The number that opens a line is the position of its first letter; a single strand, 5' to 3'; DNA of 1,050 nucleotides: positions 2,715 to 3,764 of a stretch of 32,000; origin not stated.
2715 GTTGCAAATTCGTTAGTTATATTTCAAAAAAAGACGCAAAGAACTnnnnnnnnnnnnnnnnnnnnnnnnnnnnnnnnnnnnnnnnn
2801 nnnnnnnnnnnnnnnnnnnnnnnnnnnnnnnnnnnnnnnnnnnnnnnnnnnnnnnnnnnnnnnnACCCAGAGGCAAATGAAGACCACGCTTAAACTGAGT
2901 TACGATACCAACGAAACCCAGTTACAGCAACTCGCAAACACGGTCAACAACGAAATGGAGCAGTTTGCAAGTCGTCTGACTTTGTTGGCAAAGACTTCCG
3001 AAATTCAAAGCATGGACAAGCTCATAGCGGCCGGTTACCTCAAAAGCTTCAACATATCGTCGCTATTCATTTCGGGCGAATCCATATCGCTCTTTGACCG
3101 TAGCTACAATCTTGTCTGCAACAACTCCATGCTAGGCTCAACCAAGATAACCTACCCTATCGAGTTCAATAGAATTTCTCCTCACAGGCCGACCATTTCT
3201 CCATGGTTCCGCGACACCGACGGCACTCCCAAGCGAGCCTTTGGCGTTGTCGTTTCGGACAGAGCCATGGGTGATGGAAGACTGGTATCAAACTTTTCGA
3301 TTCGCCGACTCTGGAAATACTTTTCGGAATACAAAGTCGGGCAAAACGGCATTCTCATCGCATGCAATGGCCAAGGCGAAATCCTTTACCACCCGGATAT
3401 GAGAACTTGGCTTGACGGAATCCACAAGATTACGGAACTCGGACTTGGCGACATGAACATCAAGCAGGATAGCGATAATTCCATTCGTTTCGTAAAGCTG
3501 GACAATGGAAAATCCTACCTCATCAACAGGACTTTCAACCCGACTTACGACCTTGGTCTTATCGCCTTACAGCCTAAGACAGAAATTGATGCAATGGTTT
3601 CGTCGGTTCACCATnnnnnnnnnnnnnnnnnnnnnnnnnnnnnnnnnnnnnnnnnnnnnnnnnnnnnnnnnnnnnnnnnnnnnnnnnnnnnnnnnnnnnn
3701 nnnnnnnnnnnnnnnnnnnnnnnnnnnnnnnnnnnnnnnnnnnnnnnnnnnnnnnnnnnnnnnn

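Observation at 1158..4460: Orphan solute-binding protein paired with a Cache-like/HAMP/GGDEF cyclase: candidate ligand-to-c-di-GMP sensing pair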

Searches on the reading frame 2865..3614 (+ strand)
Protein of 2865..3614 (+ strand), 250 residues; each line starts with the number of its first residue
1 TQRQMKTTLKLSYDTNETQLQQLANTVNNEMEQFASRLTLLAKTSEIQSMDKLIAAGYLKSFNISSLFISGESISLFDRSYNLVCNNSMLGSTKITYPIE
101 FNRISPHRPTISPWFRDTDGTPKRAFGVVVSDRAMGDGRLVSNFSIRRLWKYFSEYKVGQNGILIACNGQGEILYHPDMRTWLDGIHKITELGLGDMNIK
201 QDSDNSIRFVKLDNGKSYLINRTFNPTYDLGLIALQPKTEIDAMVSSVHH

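Call 37: search_protein_representatives(alignment_id=A1)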
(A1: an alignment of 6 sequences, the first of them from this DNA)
Query: 6 sequences, 251 profile positions. Proteins with E-value up to 0.001 (for the whole library): 54; up to 1e-10: 34; up to 1e-30: 19. The best 54 are listed.
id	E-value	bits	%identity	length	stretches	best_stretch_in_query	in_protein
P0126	2.0e-129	446.5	-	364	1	1-251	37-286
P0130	1.6e-123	427.2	-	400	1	1-251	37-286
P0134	2.1e-110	384.2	-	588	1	1-249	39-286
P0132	8.6e-75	267.6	-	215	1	2-168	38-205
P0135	2.2e-59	217.1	-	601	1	4-249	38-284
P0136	3.3e-58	213.2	-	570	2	3-249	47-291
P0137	3.4e-58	213.2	-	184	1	1-136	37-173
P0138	1.9e-55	204.2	-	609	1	3-248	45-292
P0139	5.0e-55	202.8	-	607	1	2-250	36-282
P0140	1.1e-46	175.5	-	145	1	1-124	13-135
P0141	3.0e-43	164.2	-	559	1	27-247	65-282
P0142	2.3e-42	161.3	-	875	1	3-248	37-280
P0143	3.0e-41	157.7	-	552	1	8-250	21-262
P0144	2.0e-39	151.7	-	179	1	1-98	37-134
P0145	7.9e-39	149.7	-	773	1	3-246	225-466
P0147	3.3e-37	144.4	-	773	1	10-249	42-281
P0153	3.1e-25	105.2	-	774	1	12-249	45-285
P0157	1.2e-17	80.4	-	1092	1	10-243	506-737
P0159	3.3e-16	75.6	-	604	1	14-237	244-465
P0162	1.0e-11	60.9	-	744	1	18-249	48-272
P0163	1.2e-11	60.7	-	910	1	9-245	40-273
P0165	1.1e-10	57.5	-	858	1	21-245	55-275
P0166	3.0e-09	52.8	-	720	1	16-244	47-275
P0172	1.3e-05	40.9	-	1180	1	14-224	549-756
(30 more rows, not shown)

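Call 38: search_protein_families(library=pfam, proteins=[P0157, P0172, P0145, P0159, P0147, P0153, P0162, P0163, P0165, P0166], max_evalue=0.001)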
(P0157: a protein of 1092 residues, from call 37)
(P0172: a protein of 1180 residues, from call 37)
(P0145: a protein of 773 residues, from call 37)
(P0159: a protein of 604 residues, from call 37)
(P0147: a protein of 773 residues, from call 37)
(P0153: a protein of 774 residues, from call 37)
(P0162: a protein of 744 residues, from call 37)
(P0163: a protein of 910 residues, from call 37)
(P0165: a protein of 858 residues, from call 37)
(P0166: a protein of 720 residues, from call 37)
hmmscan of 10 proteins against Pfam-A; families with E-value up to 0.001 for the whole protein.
P0157 (1092 aa): 5 families
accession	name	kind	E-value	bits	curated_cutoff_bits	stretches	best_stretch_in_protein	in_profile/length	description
PF01547.30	SBP_bac_1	-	2.8e-27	97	26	1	8-312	7-304/307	Bacterial extracellular solute-binding protein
PF02518.31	HATPase_c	-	2.1e-25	89.7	26.4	1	969-1080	2-109/111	Histidine kinase-, DNA gyrase B-, and HSP90-like ATPase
PF13416.11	SBP_bac_8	-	9.3e-19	68.7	27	1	15-326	3-261/279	Bacterial extracellular solute-binding protein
PF00512.31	HisKA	-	4.8e-10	39.8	26.9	1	857-920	2-65/66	His Kinase A (phospho-acceptor) domain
PF02743.24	dCache_1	-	6e-05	23.1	45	1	633-720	143-230/240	Cache domain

P0172 (1180 aa): 4 families
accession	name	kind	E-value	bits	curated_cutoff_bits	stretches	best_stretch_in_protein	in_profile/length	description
PF07228.17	SpoIIE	-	1.1e-32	114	25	1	977-1178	5-190/192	Stage II sporulation protein E (SpoIIE)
PF13416.11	SBP_bac_8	-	8.1e-17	62.3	27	1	50-362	2-263/279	Bacterial extracellular solute-binding protein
PF01547.30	SBP_bac_1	-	1.7e-16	61.6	26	1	44-346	5-304/307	Bacterial extracellular solute-binding protein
PF02743.24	dCache_1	-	0.00022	21.3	45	1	653-760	123-232/240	Cache domain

P0145 (773 aa): 4 families
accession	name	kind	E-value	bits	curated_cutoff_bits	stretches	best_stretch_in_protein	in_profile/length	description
PF00990.26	GGDEF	-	3.7e-42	144.3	23.8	1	578-732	3-161/161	Diguanylate cyclase, GGDEF domain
PF02743.24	dCache_1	-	6e-10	39.5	45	1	347-422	129-215/240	Cache domain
PF00672.30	HAMP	-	2.1e-05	25.2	25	1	490-541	1-52/53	HAMP domain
PF10392.15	COG5_N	-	0.00071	20.3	31.2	0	534-581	71-118/132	Conserved oligomeric Golgi complex subunit 5, N-terminal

P0159 (604 aa): 0 families

P0147 (773 aa): 5 families
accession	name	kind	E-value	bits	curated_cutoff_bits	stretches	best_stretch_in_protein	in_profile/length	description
PF07228.17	SpoIIE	-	7.2e-30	104.8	25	1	577-769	7-191/192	Stage II sporulation protein E (SpoIIE)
PF02743.24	dCache_1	-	6.3e-13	49.3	45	1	40-257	3-229/240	Cache domain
PF01590.32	GAF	-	1.2e-06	29.5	22.4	1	387-506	3-132/133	GAF domain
PF17201.10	Cache_3-Cache_2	-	1.7e-05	24.7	27.7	1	181-282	190-297/299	Cache 3/Cache 2 fusion domain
PF13185.12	GAF_2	-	4.5e-05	24.1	28.6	1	462-508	90-136/136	GAF domain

P0153 (774 aa): 4 families
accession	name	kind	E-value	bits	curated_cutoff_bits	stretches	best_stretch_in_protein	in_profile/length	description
PF07228.17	SpoIIE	-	1.3e-30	107.2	25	1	576-772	4-191/192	Stage II sporulation protein E (SpoIIE)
PF02743.24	dCache_1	-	2.6e-10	40.7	45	1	48-263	10-231/240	Cache domain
PF00672.30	HAMP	-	1e-07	32.6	25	1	307-358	2-52/53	HAMP domain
PF17201.10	Cache_3-Cache_2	-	0.00032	20.5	27.7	1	180-281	187-292/299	Cache 3/Cache 2 fusion domain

P0162 (744 aa): 5 families
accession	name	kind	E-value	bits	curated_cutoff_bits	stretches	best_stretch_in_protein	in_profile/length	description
PF07228.17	SpoIIE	-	1.8e-29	103.5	25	1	548-743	3-191/192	Stage II sporulation protein E (SpoIIE)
PF00672.30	HAMP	-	2.3e-09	37.9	25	1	294-344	2-52/53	HAMP domain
PF13492.12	GAF_3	-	0.00026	21.8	27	0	426-484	67-128/129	GAF domain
PF01590.32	GAF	-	0.00055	20.9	22.4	0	433-483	84-133/133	GAF domain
PF13185.12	GAF_2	-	0.00073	20.2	28.6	0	434-484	86-136/136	GAF domain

P0163 (910 aa): 6 families
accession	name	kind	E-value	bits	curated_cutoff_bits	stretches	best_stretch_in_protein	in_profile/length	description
PF02518.31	HATPase_c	-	3.4e-27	95.5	26.4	1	522-634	1-107/111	Histidine kinase-, DNA gyrase B-, and HSP90-like ATPase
PF00072.30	Response_reg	-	5.5e-27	94.6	30.2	1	663-772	1-110/111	Response regulator receiver domain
PF00512.31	HisKA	-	2.5e-19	69.5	26.9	1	410-475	1-66/66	His Kinase A (phospho-acceptor) domain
PF01627.28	Hpt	-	7e-09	36.3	24.6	1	822-903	2-83/84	Hpt domain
PF02743.24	dCache_1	-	4.9e-07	30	45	1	52-228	16-197/240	Cache domain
PF00672.30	HAMP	-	5.7e-06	27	25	1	299-352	2-52/53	HAMP domain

P0165 (858 aa): 5 families
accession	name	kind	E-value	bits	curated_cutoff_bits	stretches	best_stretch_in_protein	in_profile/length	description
PF02518.31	HATPase_c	-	1.1e-14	55.2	26.4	1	718-849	8-109/111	Histidine kinase-, DNA gyrase B-, and HSP90-like ATPase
PF02743.24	dCache_1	-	5e-09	36.5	45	1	169-258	141-232/240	Cache domain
PF01627.28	Hpt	-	1.1e-07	32.5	24.6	1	526-594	5-62/84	Hpt domain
PF00672.30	HAMP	-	3.2e-07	31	25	1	301-351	2-51/53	HAMP domain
PF17201.10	Cache_3-Cache_2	-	0.00015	21.6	27.7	1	182-275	190-292/299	Cache 3/Cache 2 fusion domain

P0166 (720 aa): 4 families
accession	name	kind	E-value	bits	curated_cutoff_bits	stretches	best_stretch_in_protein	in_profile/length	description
PF02518.31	HATPase_c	-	1.1e-27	97.2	26.4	1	611-718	2-110/111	Histidine kinase-, DNA gyrase B-, and HSP90-like ATPase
PF00512.31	HisKA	-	1.2e-14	54.5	26.9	2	402-456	2-57/66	His Kinase A (phospho-acceptor) domain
PF02743.24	dCache_1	-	3.9e-09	36.8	45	1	58-266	22-239/240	Cache domain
PF00672.30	HAMP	-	6.8e-06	26.7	25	1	306-357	6-52/53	HAMP domain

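Call 41: list_cluster_members(proteins=[P0157, P0172, P0145, P0159, P0147, P0153, P0163, P0165, P0166, P0142])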
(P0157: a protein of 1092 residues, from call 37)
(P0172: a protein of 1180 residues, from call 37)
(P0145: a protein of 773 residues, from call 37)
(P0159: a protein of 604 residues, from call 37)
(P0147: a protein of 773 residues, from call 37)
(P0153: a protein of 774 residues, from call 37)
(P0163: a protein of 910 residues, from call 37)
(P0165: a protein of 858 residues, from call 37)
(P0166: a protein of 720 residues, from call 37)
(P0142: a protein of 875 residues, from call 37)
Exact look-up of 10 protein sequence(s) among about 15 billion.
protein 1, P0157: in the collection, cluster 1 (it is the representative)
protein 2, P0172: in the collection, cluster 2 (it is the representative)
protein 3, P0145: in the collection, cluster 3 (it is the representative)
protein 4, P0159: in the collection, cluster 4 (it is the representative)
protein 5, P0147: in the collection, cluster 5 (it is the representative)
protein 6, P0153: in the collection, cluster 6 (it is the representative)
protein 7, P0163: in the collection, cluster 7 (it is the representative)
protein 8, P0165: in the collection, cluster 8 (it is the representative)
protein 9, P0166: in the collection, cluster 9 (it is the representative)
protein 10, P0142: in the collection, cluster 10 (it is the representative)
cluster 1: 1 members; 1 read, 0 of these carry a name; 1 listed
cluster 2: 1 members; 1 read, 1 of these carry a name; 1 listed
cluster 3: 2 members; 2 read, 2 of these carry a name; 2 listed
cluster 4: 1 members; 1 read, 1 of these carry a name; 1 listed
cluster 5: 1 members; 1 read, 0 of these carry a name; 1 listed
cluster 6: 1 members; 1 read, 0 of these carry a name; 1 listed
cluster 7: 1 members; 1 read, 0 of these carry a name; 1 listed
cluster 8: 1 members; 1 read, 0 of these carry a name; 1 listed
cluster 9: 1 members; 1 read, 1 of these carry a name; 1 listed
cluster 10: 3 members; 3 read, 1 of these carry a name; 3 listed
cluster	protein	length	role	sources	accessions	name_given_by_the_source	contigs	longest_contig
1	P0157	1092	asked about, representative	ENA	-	-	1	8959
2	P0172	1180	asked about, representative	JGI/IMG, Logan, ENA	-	multiple sugar transport system substrate-binding protein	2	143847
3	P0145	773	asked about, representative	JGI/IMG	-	diguanylate cyclase (GGDEF)-like protein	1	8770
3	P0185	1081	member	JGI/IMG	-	multiple sugar transport system substrate-binding protein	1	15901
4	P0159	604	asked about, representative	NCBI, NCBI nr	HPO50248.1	MAG TPA: hypothetical protein PLO89_08000, partial [Spirochaetota bacterium] | hypothetical protein [Spirochaetota bacterium]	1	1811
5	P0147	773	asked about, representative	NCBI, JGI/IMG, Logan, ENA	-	-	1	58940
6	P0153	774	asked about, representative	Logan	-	-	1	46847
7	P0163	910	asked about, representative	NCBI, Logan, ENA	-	-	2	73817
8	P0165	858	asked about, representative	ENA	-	-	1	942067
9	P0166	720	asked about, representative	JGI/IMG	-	signal transduction histidine kinase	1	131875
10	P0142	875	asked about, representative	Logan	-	-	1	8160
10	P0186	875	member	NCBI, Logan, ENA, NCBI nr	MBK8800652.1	MAG: Hpt domain-containing protein [Fibrobacteres bacterium] | Hpt domain-containing protein [Fibrobacterota bacterium]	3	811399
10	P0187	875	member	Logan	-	-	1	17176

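Call 43: find_homologous_proteins(query=P0185, max_evalue=1e-10)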
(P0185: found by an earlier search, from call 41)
Query P0185 (1081 aa): 41 proteins with E <= 1e-10 among 8000 candidates.
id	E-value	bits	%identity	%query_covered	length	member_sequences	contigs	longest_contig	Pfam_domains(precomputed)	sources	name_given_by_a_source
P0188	0.0e+0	1917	78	99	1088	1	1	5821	PF13416.12,PF02743.25,PF00990.27,PF01547.31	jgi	jgi:multiple sugar transport system substrate-binding protein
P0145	0.0e+0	1714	100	72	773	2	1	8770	PF00672.31,PF02743.25,PF00990.27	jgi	jgi:diguanylate cyclase (GGDEF)-like protein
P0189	2.6e-25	107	40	16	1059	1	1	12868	PF25872.1,PF00990.27,PF13191.13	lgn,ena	-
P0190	1.2e-23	101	33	18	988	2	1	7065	PF07495.20,PF23748.2,PF07494.18,PF16819.12,PF24684.2,PF00990.27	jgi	jgi:diguanylate cyclase (GGDEF)-like protein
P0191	1.3e-23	101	41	15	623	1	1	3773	PF00672.31,PF00990.27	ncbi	ncbi:MAG: diguanylate cyclase [Solirubrobacteraceae bacterium]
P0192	4.8e-23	99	41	15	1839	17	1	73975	PF06293.21,PF07714.24,PF00069.32,PF13185.13,PF01590.33,PF13492.13,PF00990.27,PF13191.13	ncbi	-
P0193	8.1e-23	98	29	26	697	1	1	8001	PF00672.31,PF09984.16,PF00563.26,PF00990.27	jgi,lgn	jgi:diguanylate cyclase (GGDEF)-like protein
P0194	8.8e-23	98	29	26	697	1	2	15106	PF00672.31,PF09984.16,PF00563.26,PF00990.27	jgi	-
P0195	1.1e-22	98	29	26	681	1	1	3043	PF00672.31,PF09984.16,PF00563.26,PF00990.27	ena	-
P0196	1.1e-22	98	29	26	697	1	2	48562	PF00672.31,PF09984.16,PF00563.26,PF00990.27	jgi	jgi:diguanylate cyclase (GGDEF)-like protein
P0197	6.8e-22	95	35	16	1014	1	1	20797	PF13426.14,PF13188.14,PF08448.17,PF00563.26,PF00989.32,PF00990.27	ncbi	-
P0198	7.2e-22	95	35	17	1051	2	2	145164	PF08447.19,PF13426.14,PF13188.14,PF13682.12,PF08448.17,PF00563.26,PF00989.32,PF00990.27,PF03924.20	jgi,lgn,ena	-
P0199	5.0e-21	92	39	16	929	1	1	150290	PF00990.27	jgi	jgi:diguanylate cyclase (GGDEF)-like protein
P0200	6.2e-21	92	36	15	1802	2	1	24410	PF14559.13,PF07714.24,PF00069.32,PF13185.13,PF01590.33,PF03109.23,PF13492.13,PF00990.27,PF01163.29,PF13191.13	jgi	jgi:diguanylate cyclase (GGDEF)-like protein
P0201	1.1e-20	91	35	14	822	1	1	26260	PF20972.3,PF13185.13,PF13487.13,PF01966.29,PF01590.33,PF13492.13,PF00990.27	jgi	jgi:diguanylate cyclase (GGDEF)-like protein/putative nucleotidyltransferase with HDIG domain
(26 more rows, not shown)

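Call 74: find_encoding_contigs(protein=P0188, flank=6000, max_places=3)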
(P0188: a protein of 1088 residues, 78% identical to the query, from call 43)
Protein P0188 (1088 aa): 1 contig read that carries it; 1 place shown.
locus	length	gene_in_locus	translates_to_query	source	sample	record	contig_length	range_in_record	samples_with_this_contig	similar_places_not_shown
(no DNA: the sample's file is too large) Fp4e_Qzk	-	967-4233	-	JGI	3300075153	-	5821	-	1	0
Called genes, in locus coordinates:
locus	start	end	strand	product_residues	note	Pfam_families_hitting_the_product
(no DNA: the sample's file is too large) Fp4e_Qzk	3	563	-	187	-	?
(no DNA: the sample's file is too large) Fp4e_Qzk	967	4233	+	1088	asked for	PF01547:SBP_bac_1, PF13416:SBP_bac_8, PF02743:dCache_1, PF00990:GGDEF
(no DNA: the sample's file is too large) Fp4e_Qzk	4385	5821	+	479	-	?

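Call 81: predict_structure(alignment_id=A8)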
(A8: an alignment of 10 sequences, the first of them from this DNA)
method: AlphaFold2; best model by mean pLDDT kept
length: 250 residues; sequences in the alignment: 10
mean_pLDDT: 87.1   pTM: 0.84
mean pLDDT of the five models: 87.1, 85.5, 85.3, 85.3, 81.5
residues with pLDDT >= 90: 147; 70-90: 80; 50-70: 19; < 50: 4
segments of 3 or more residues with pLDDT < 50: 63-66
pLDDT, mean of each block of 10 residues (from residue 1): 82 93 95 92 90 86 56 87 81 73 89 88 93 86 92 90 94 94 92 87 77 92 94 95 79
secondary structure, 60 per line:
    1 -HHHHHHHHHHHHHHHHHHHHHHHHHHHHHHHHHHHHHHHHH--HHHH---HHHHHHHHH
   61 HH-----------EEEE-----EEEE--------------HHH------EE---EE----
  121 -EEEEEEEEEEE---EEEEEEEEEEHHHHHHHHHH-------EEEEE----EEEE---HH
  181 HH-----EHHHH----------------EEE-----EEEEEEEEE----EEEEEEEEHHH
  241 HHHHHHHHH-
elements in order: H2-42 H45-48 H52-62 E74-77 E83-86 E122-132 E136-145 H146-155 E163-167 E172-175 H179-182 H189-192 E209-211 E217-225 E230-237 H238-249

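Call 83: fold_search(model_id=the predicted structure, library=pdb)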
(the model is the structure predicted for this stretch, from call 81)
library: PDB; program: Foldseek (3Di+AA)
matches with E <= 10: 1040; with E <= 0.001: 133
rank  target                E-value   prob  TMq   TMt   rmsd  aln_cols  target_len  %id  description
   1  9a69_B                9.0e-10  1.00  0.72  0.30   4.4       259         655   10  Integrative model of MCPB-MCPC by crosslinking MS and deep learning (released 2024-09-18)
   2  6ior_A                1.1e-09  1.00  0.67  0.69   4.8       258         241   16  The ligand binding domain of Mlp24 with asparagine (released 2019-03-20)
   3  6ior_C                1.7e-09  1.00  0.58  0.61   6.1       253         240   16  The ligand binding domain of Mlp24 with asparagine (released 2019-03-20)
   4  6mni_A                3.5e-09  1.00  0.69  0.67   5.0       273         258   13  Structure of the tandem CACHE domain of PscC (released 2019-10-16)
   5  6ios                  4.0e-09  1.00  0.66  0.69   5.2       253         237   15  The ligand binding domain of Mlp24 with proline (released 2019-03-06)
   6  6iop_B                5.4e-09  1.00  0.61  0.63   5.4       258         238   16  The ligand binding domain of Mlp24 (released 2019-03-20)
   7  6ioq                  6.0e-09  1.00  0.63  0.67   4.9       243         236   16  The ligand binding domain of Mlp24 with glycine (released 2019-03-06)
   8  6iot_B                9.1e-09  1.00  0.65  0.68   4.8       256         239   15  The ligand binding domain of Mlp24 with arginine (released 2019-03-20)
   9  6iou_A                1.0e-08  1.00  0.64  0.66   4.9       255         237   15  The ligand binding domain of Mlp24 with serine (released 2019-03-06)
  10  6iop_A                1.4e-08  1.00  0.64  0.67   4.9       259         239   16  The ligand binding domain of Mlp24 (released 2019-03-20)
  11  3c8c_A                1.7e-08  1.00  0.64  0.66   5.6       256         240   14  Crystal structure of Mcp_N and cache domains of methyl-accepting chemotaxis protein from Vibrio cholerae (released 2008-02-19)
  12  6iot_D                1.9e-08  1.00  0.55  0.57   6.6       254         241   14  The ligand binding domain of Mlp24 with arginine (released 2019-03-20)
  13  6pyi                  2.4e-08  1.00  0.56  0.60   6.1       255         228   14  Crystal structure of ligand-binding domain of Pseudomonas fluorescens chemoreceptor CtaA (released 2020-03-18)
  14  6py5                  3.6e-08  1.00  0.51  0.56   8.8       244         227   14  Crystal structure of ligand-binding domain of Pseudomonas fluorescens chemoreceptor CtaA in complex with L-serine (released 2020-03-18)
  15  6iov_A                3.6e-08  1.00  0.47  0.51  10.6       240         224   17  The ligand binding domain of Mlp37 with arginine (released 2019-11-06)
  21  6mni_B                6.9e-08  1.00  0.70  0.70   4.0       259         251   14  Structure of the tandem CACHE domain of PscC (released 2019-10-16)
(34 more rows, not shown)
